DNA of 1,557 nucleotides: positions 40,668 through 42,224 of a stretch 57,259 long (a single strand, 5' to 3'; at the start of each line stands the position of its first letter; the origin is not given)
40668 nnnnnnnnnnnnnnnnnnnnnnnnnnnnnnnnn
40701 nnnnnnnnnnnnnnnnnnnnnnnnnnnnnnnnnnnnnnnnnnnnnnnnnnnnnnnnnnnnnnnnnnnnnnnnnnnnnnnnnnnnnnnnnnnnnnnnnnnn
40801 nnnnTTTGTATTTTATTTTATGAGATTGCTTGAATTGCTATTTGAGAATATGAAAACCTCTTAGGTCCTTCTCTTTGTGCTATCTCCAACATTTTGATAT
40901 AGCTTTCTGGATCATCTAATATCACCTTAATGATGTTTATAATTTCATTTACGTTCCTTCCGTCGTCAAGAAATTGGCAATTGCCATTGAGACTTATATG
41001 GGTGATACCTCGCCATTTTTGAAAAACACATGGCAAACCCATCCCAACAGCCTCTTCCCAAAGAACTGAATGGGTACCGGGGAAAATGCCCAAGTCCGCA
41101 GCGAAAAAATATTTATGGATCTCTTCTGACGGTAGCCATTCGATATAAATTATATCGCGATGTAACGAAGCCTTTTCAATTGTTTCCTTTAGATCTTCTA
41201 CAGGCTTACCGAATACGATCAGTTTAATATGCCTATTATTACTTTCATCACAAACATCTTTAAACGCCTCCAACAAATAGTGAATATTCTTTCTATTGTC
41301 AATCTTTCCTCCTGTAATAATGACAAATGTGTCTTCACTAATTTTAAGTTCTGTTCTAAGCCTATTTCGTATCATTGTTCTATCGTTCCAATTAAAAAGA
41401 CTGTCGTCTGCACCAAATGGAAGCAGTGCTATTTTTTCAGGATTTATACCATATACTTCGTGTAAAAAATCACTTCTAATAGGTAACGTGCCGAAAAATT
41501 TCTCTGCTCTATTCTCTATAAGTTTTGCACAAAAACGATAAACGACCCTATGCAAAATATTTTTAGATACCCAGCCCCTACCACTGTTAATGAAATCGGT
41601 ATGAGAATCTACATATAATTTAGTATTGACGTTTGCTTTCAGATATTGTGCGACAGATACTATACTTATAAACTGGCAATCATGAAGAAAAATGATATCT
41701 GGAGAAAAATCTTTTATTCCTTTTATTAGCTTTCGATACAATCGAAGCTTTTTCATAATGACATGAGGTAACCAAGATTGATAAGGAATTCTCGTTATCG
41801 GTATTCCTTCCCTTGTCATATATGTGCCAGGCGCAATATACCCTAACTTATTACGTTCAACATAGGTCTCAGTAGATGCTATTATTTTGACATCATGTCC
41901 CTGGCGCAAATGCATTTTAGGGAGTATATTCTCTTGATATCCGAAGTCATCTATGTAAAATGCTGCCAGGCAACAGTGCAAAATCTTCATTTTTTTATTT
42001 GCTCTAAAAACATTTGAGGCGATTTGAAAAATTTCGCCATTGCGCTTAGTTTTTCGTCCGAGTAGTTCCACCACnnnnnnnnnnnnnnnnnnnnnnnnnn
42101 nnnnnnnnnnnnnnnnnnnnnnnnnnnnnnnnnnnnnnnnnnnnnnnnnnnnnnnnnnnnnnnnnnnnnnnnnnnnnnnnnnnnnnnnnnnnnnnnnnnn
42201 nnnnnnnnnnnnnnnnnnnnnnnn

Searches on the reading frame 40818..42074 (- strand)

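Call 75: search_protein_families(library=pfam, proteins=[window:40818-42074:-], max_evalue=0.00001)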
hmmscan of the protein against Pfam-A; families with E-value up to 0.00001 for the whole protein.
window:40818-42074:- (418 aa): 4 families
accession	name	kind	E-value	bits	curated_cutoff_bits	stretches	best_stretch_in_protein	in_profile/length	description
PF00534.26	Glycos_transf_1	-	4.9e-16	59.2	26.4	1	237-400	3-170/172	Glycosyl transferases group 1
PF13692.12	Glyco_trans_1_4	-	3e-13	50.7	27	1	251-388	3-142/142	Glycosyl transferases group 1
PF13439.12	Glyco_transf_4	-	1.3e-07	32.3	28.5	1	57-224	17-168/170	Glycosyltransferase Family 4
PF13579.12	Glyco_trans_4_4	-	7.7e-07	30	29.7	1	57-221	16-158/158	Glycosyl transferase 4-like domain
